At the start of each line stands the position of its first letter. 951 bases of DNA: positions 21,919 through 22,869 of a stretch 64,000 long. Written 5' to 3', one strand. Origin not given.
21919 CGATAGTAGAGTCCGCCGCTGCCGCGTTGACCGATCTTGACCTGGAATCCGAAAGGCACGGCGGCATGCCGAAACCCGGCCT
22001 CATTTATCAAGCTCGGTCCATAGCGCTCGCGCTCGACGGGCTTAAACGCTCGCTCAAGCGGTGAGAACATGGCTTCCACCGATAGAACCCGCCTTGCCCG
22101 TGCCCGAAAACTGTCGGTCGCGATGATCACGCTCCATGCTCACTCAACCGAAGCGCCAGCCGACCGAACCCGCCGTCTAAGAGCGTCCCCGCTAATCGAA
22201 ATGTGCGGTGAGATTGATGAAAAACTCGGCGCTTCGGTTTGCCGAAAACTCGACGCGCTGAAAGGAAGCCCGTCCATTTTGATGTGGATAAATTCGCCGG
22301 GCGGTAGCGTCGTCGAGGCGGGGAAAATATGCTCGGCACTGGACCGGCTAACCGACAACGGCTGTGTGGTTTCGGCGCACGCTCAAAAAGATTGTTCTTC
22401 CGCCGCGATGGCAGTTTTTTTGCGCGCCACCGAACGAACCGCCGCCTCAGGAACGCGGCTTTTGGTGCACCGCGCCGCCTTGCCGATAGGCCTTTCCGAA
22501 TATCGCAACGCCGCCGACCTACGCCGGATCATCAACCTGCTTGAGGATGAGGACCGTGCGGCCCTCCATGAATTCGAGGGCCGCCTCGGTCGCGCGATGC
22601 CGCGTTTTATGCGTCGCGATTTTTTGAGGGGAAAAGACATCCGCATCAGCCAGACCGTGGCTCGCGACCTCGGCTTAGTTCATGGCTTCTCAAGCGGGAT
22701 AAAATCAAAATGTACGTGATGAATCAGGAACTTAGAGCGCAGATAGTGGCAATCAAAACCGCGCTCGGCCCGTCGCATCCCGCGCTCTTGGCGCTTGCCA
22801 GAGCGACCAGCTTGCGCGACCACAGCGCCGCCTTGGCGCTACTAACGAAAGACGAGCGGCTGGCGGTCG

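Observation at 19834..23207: IS-split four-gene module centred on an orphan ClpP-like protease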

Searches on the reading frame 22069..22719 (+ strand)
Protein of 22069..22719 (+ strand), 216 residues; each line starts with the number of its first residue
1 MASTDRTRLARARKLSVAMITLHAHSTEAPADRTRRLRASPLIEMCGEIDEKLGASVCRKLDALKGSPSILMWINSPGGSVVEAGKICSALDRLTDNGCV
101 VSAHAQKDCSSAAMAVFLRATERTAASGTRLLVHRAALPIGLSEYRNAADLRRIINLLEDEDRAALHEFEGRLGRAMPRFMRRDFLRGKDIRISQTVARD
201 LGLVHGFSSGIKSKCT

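Call 3: search_protein_families(library=pfam, proteins=[window:22069-22719:+], max_evalue=0.1)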
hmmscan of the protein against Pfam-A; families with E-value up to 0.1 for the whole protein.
window:22069-22719:+ (216 aa): 1 family
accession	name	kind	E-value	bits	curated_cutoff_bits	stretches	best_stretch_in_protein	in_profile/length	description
PF00574.28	CLP_protease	-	1.2e-07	32.3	20.2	1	32-153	8-127/182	Clp protease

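Call 5: search_protein_families(library=phrogs, proteins=[window:22069-22719:+], max_evalue=0.1)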
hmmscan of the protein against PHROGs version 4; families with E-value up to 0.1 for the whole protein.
window:22069-22719:+ (216 aa): 11 families
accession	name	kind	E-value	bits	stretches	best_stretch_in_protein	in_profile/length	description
phrog_1827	-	other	2.1e-07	31.5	1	69-137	54-119/202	ATP-dependent protease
phrog_1684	-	head and packaging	2.8e-07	31.3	1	61-168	67-166/284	head maturation protease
phrog_53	-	head and packaging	8e-07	29.6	1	63-125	113-174/583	head maturation protease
phrog_5410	-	other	9.4e-06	26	1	70-135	58-120/323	ATP-dependent protease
phrog_94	-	head and packaging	2.1e-05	25.2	1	55-160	106-203/622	head maturation protease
phrog_2976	-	head and packaging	8e-05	23.5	1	43-175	23-152/394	head maturation protease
phrog_3348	-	unknown function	0.00013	22.4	1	59-167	58-160/386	-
phrog_20705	-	head and packaging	0.002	17.5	1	40-155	182-296/690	virion structural protein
phrog_33023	-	unknown function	0.0037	17.1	1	66-125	110-169/507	-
phrog_13984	-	unknown function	0.021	16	1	60-122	53-110/123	-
phrog_133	-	head and packaging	0.046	13.3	1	58-170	39-144/668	head maturation protease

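Call 6: search_protein_families(library=padloc, proteins=[window:22069-22719:+], max_evalue=0.1)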
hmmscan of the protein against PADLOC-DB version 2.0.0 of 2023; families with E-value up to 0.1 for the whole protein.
window:22069-22719:+ (216 aa): 0 families

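Call 7: search_protein_families(library=ncbifam, proteins=[window:22069-22719:+], max_evalue=0.1)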
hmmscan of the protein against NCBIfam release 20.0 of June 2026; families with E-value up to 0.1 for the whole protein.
window:22069-22719:+ (216 aa): 10 families
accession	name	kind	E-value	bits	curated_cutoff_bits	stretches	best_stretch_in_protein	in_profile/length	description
NF045542.1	Clp_rel_HeadMat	equivalog_domain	5.8e-10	39.4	120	1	45-174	5-134/165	head maturation protease, ClpP-related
NF009205.0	PRK12553.1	subfamily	2.8e-08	33.6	228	1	22-137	19-136/211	ATP-dependent Clp protease proteolytic subunit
TIGR00706.1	SppA_dom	equivalog_domain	2.6e-05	24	155.45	1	62-115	27-79/208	signal peptide peptidase SppA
NF001368.0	PRK00277.1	subfamily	3.5e-05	23.8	249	1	16-135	8-129/203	ATP-dependent Clp protease proteolytic subunit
NF042431.2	EnCoAhydt_DpgB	equivalog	0.00036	20.5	140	1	85-146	55-118/206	enoyl-CoA-hydratase DpgB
NF045540.1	scaf_prot_MCP1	exception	0.00089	18.1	475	1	57-174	20-130/652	ClpP-like prohead protease/major capsid protein fusion protein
TIGR00493.1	clpP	equivalog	0.0049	16.6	308.6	1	28-135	15-124/192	ATP-dependent Clp endopeptidase proteolytic subunit ClpP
NF009203.0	PRK12551.1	equivalog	0.026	14.2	359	1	63-141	51-125/196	ATP-dependent Clp protease proteolytic subunit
NF011089.0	PRK14512.1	equivalog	0.036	13.8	251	1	41-134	29-124/200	ATP-dependent Clp protease proteolytic subunit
NF011091.0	PRK14514.1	equivalog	0.062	12.9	361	1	60-135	77-151/221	ATP-dependent Clp endopeptidase proteolytic subunit ClpP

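Call 8: find_homologous_proteins(query=window:22069-22719:+, max_evalue=0.001)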
Query window:22069-22719:+ (216 aa): 1 proteins with E <= 0.001 among 995 candidates.
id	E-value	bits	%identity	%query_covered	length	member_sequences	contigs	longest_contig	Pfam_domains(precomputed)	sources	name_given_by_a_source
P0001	2.8e-134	463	100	100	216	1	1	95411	PF00574.29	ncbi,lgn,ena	-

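Call 11: find_encoding_contigs(protein=P0001, flank=10000)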
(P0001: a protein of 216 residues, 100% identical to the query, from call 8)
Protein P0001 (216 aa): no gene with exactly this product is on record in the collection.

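Call 12: find_related_loci(query=window:22069-22719:+, collection=genome_contigs, flank=10000)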
Query window:22069-22719:+ (216 aa) in genome_contigs; peptide patterns used: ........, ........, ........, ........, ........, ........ (x = any residue, [..] = any of these).
599 stretches matched a pattern, but none encodes a relative of the query by tblastn (E <= 1e-3).

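Call 13: search_solved_structures(query=window:22069-22719:+, max_evalue=1, show_alignments=2)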
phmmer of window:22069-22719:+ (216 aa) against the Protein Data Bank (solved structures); distinct sequences matched with E-value up to 1: 60.
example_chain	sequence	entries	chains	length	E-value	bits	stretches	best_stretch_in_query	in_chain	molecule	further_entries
9ndj_P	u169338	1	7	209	0.00012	25.2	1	45-185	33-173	ATP-dependent Clp protease proteolytic subunit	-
7m1l_A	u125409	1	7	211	0.00013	25.2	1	45-185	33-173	ATP-dependent Clp protease proteolytic subunit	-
8ef8_A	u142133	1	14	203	0.0031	20.6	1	32-135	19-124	ATP-dependent Clp protease proteolytic subunit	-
9if4_N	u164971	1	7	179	0.01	18.9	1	36-136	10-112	ATP-dependent Clp protease proteolytic subunit 1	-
8ycx_N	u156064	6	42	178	0.01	18.9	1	36-136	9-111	ATP-dependent Clp protease proteolytic subunit 1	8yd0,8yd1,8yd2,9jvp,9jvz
7x8x_B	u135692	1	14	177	0.011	18.9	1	36-136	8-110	ATP-dependent Clp protease proteolytic subunit 1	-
4u0g_H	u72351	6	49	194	0.012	18.7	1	36-136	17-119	ATP-dependent Clp protease proteolytic subunit 1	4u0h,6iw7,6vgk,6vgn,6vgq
2ce3_A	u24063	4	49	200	0.012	18.7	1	35-135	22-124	ATP-DEPENDENT CLP PROTEASE PROTEOLYTIC SUBUNIT 1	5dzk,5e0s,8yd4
9p53_c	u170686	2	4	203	0.012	18.7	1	35-135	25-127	ATP-dependent Clp protease proteolytic subunit 1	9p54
2c8t_A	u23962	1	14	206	0.013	18.6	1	35-135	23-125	ATP-DEPENDENT CLP PROTEASE PROTEOLYTIC SUBUNIT 1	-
2cby_A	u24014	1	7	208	0.013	18.6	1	35-135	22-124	ATP-DEPENDENT CLP PROTEASE PROTEOLYTIC SUBUNIT 1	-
29hb_A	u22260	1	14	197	0.013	18.5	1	31-89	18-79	ATP-dependent Clp protease proteolytic subunit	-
6pbu_A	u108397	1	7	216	0.021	17.9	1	35-135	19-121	ATP-dependent Clp protease proteolytic subunit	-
7dfu_A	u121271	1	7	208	0.026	17.6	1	19-136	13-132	ATP-dependent Clp protease proteolytic subunit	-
6cfd_A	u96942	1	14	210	0.029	17.4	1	31-92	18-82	ATP-dependent Clp protease proteolytic subunit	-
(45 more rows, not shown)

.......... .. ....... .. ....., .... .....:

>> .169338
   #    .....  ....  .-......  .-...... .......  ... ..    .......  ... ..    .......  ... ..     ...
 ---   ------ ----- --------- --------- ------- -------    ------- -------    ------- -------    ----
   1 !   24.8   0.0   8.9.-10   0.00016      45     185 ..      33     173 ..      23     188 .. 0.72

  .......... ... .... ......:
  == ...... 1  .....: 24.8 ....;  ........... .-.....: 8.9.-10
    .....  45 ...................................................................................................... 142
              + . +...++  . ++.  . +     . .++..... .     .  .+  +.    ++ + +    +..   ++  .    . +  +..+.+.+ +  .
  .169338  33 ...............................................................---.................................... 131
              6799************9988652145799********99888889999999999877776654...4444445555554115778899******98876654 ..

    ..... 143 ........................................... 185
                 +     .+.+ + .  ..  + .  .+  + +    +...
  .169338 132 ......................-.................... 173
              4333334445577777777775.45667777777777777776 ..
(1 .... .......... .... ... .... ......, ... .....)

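Call 19: search_protein_representatives(protein=window:22069-22719:+)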
Query: 216 residues. Proteins with E-value up to 0.001 (for the whole library): 192; up to 1e-10: 11; up to 1e-30: 1. The best 150 are listed.
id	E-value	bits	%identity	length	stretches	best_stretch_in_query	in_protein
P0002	2.5e-59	216.7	52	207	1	2-207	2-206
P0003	7.4e-24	101.0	39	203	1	25-208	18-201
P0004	9.2e-21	90.9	33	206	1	42-207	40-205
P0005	3.8e-18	82.4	36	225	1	23-205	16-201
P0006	4.0e-14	69.2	31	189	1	41-205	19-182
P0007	8.7e-13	64.9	32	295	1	38-208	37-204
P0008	1.4e-12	64.2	37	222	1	37-205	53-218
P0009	1.5e-12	64.1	29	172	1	46-206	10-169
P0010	2.8e-12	63.2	34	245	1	42-210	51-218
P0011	6.9e-11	58.7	30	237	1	40-205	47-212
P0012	9.6e-11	58.2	32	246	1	37-208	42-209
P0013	1.5e-10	57.5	29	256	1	35-206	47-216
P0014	2.0e-10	57.2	34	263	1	65-211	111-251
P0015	6.2e-10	55.6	32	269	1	41-210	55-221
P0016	6.3e-10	55.5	39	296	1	69-175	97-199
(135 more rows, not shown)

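Call 23: find_related_loci(query=A2, collection=genome_contigs, flank=10000)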
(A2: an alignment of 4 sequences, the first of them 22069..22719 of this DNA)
Query A2 (216 aa) in genome_contigs; peptide patterns used: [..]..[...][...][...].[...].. (x = any residue, [..] = any of these).
84 stretches matched a pattern, but none encodes a relative of the query by tblastn (E <= 1e-3).

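Call 24: find_homologous_proteins(query=A1, max_evalue=0.00001)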
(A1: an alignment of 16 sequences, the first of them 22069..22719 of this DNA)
Query A1 (16 sequences) (216 aa, profile of the alignment): 15 proteins with E <= 0.00001 among 8000 candidates.
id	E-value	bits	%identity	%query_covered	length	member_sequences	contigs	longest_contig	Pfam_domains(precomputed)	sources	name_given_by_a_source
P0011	7.8e-74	266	30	76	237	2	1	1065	PF00574.29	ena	-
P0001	2.1e-68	248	100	100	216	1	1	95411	PF00574.29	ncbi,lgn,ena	-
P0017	4.5e-67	244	30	76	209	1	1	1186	PF00574.29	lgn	-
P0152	1.9e-15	75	30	41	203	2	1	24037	PF00574.29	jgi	jgi:ATP-dependent Clp protease protease subunit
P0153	2.1e-12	65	24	42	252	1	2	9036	PF00574.29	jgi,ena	-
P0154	4.1e-12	64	28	56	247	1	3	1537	PF00574.29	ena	-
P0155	2.2e-10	58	26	68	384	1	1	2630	PF00574.29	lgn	-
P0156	5.1e-10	57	23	81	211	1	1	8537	PF00574.29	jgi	jgi:ATP-dependent Clp protease, protease subunit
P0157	1.8e-9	55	37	38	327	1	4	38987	PF00574.29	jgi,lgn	jgi:ATP-dependent protease ClpP protease subunit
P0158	7.4e-9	53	28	32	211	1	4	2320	PF00574.29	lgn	-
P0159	8.7e-9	53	28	56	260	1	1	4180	PF00574.29,PF25145.2,PF01972.22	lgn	-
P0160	1.2e-8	53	31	43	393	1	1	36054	PF00574.29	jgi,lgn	-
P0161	6.0e-8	50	35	30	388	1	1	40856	PF00574.29,PF25145.2,PF01972.22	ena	-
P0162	1.5e-6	46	26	28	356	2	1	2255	PF00574.29,PF25145.2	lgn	-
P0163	9.8e-6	43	34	31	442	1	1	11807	PF00574.29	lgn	-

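Call 25: find_encoding_contigs(protein=P0002, flank=10000)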
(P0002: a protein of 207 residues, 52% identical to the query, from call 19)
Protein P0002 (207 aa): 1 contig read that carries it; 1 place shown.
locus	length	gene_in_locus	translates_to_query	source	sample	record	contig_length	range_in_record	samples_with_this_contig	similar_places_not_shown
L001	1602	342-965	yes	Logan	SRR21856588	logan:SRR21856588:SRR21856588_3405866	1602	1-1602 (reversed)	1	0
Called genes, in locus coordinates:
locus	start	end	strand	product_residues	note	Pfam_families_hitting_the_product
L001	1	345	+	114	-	?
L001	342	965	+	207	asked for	PF00574:CLP_protease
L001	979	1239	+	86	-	-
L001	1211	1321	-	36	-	-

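Call 26: find_encoding_contigs(protein=P0003, flank=10000)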
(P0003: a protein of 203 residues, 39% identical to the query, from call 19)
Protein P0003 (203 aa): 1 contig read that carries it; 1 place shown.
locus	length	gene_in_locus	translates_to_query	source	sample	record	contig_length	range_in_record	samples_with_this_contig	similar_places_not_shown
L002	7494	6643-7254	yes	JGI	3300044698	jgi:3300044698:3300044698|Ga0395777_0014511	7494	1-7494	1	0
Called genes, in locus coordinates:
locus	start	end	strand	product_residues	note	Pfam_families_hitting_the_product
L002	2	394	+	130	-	?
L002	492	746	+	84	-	-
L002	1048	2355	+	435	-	PF00589:Phage_integrase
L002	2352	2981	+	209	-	-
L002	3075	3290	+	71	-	-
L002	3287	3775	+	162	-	-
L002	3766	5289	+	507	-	-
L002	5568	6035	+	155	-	-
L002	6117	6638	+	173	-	-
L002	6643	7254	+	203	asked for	PF00574:CLP_protease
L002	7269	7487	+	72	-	-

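Call 27: find_encoding_contigs(protein=P0004, flank=10000)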
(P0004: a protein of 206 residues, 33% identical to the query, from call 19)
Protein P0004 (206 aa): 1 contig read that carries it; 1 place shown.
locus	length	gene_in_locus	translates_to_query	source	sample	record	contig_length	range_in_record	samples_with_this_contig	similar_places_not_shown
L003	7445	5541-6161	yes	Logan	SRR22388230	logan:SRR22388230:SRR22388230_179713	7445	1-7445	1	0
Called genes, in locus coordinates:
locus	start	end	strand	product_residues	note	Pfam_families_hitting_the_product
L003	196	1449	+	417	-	PF13356:Arm-DNA-bind_3, PF14659:Phage_int_SAM_3 (weak), PF00589:Phage_integrase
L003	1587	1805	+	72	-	-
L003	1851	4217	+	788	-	PF16793:RepB_primase, PF22763:NrS1-1_pol-like_HBD, PF05272:VapE-like_dom, PF19263:DUF5906 (weak)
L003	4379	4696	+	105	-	-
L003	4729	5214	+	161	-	-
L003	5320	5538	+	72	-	-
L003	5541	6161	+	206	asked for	PF00574:CLP_protease (weak)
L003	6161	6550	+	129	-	-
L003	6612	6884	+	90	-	-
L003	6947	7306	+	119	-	-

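Call 28: find_encoding_contigs(protein=P0005, flank=10000)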
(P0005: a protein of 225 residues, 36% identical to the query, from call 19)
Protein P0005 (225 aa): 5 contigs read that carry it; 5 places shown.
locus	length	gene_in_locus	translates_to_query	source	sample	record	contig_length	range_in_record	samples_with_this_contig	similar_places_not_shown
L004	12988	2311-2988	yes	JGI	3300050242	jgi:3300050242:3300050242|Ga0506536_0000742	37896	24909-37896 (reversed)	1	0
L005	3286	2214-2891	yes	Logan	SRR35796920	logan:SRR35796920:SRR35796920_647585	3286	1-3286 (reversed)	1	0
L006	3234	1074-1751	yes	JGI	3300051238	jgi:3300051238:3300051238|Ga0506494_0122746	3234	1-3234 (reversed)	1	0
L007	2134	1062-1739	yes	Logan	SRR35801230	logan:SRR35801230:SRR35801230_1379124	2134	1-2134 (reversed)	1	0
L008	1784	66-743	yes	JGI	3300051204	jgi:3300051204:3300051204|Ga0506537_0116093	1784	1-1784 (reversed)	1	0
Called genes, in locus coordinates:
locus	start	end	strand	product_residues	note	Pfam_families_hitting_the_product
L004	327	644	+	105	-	PF05119:Terminase_4 (weak)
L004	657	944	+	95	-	-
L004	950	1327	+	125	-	-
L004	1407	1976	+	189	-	-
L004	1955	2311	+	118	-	-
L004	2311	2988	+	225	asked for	PF00574:CLP_protease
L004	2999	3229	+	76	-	-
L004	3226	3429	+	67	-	-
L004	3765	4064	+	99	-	-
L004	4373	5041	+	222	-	-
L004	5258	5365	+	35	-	-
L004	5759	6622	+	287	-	PF00795:CN_hydrolase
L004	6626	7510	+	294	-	PF01261:AP_endonuc_2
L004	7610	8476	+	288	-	PF00497:SBP_bac_3, PF10613:Lig_chan-Glu_bd (weak)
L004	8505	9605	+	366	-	PF00528:BPD_transp_1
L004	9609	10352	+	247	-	PF00005:ABC_tran, PF02463:SMC_N (faint), PF13401:AAA_22 (weak), PF13304:AAA_21 (weak)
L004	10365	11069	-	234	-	PF02798:GST_N, PF13409:GST_N_2, PF13417:GST_N_3, PF00043:GST_C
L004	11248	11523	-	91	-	PF06568:YjiS-like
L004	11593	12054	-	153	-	PF02627:CMD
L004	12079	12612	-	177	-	PF12973:Cupin_7 (weak), PF07883:Cupin_2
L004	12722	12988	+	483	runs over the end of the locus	PF00392:GntR, PF00155:Aminotran_1_2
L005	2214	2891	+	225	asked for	PF00574:CLP_protease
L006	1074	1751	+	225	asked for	PF00574:CLP_protease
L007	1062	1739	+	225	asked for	PF00574:CLP_protease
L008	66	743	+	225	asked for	PF00574:CLP_protease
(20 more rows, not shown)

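Call 29: find_encoding_contigs(protein=P0006, flank=10000)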
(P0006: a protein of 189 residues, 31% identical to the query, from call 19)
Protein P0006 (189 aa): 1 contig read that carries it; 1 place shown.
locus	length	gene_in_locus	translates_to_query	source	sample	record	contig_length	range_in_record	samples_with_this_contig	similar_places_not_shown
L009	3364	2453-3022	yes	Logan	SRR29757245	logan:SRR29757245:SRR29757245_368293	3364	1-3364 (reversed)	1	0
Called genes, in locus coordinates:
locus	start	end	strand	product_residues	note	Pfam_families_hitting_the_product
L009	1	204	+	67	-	?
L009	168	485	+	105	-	-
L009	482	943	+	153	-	-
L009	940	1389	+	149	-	-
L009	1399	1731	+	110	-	-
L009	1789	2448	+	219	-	-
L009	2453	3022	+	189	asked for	PF00574:CLP_protease (weak)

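Call 33: search_solved_structures(query=A1, max_evalue=0.01, show_alignments=1)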
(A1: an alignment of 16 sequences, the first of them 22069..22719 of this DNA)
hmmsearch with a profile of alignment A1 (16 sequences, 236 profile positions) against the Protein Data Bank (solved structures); distinct sequences matched with E-value up to 0.01: 111 (the best 60 are shown).
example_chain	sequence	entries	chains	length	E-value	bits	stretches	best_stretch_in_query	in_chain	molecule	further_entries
9ndj_P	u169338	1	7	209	5e-19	71.7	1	50-215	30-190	ATP-dependent Clp protease proteolytic subunit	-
7m1l_A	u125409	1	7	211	5.1e-19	71.7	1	50-215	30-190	ATP-dependent Clp protease proteolytic subunit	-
4jcr_A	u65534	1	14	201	2.1e-15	59.9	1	47-218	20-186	ATP-dependent Clp protease proteolytic subunit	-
4jcq_A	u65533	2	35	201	9.2e-15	57.8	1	47-217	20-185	ATP-dependent Clp protease proteolytic subunit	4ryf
8xon_H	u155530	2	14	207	1.4e-14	57.2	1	54-221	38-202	ATP-dependent Clp protease proteolytic subunit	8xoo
6hwm_A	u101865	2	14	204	1.8e-14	56.8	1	52-219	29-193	ATP-dependent Clp protease proteolytic subunit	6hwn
8xn4_H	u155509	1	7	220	1.9e-14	56.8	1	55-221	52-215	ATP-dependent Clp protease proteolytic subunit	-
8xop_H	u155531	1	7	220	1.9e-14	56.8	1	55-221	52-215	ATP-dependent Clp protease proteolytic subunit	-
8qyf_A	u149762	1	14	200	5.6e-14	55.2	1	50-220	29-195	ATP-dependent Clp protease proteolytic subunit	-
8cj4_A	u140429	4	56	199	8e-14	54.7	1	50-217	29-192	ATP-dependent Clp protease proteolytic subunit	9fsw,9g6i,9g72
8yd2_B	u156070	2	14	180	1.1e-13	54.2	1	56-215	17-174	ATP-dependent Clp protease proteolytic subunit 2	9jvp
8yd1_G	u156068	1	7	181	1.1e-13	54.2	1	56-215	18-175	ATP-dependent Clp protease proteolytic subunit 2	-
9irp_A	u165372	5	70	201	1.1e-13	54.2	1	50-218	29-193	ATP-dependent Clp protease proteolytic subunit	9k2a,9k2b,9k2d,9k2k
6vgk_A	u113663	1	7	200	1.1e-13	54.2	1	56-216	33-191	ATP-dependent Clp protease proteolytic subunit 2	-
6vgn_A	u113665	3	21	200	1.1e-13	54.2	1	56-216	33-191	ATP-dependent Clp protease proteolytic subunit | ATP-dependent Clp protease proteolytic subunit 2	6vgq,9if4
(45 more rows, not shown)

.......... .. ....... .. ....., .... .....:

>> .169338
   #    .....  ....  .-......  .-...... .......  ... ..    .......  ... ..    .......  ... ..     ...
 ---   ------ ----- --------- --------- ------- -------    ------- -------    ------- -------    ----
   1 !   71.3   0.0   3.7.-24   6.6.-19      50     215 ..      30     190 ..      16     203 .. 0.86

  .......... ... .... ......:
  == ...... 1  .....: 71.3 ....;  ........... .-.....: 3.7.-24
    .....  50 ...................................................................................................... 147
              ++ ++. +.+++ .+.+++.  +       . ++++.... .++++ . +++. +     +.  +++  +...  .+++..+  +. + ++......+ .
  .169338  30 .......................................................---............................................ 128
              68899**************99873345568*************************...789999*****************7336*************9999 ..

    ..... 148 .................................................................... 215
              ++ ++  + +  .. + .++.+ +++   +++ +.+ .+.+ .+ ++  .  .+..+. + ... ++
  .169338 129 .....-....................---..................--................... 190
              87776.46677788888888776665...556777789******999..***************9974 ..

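Call 34: search_protein_families(library=phrogs, alignment_id=A1, max_evalue=0.001)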
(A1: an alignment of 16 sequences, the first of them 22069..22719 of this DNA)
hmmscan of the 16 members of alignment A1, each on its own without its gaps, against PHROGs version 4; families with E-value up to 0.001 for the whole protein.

A. member 1, window:22069-22719:+ (216 aa): 7 families
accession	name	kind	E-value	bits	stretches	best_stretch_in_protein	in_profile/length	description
phrog_1827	-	other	2.1e-07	31.5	1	69-137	54-119/202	ATP-dependent protease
phrog_1684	-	head and packaging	2.8e-07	31.3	1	61-168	67-166/284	head maturation protease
phrog_53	-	head and packaging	8e-07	29.6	1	63-125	113-174/583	head maturation protease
phrog_5410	-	other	9.4e-06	26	1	70-135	58-120/323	ATP-dependent protease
phrog_94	-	head and packaging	2.1e-05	25.2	1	55-160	106-203/622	head maturation protease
phrog_2976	-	head and packaging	8e-05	23.5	1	43-175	23-152/394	head maturation protease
phrog_3348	-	unknown function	0.00013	22.4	1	59-167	58-160/386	-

B. families by the number of members that match (of 16 scanned): 9 families
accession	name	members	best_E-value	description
phrog_94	-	13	3.5e-24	head maturation protease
phrog_53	-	13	1.7e-15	head maturation protease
phrog_1684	-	13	4e-14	head maturation protease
phrog_1827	-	12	9.3e-10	ATP-dependent protease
phrog_5410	-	12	2.1e-09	ATP-dependent protease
phrog_2976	-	11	1.7e-14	head maturation protease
phrog_3348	-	6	4.3e-12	-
phrog_133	-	3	5.1e-16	head maturation protease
phrog_33547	-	3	4.9e-05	-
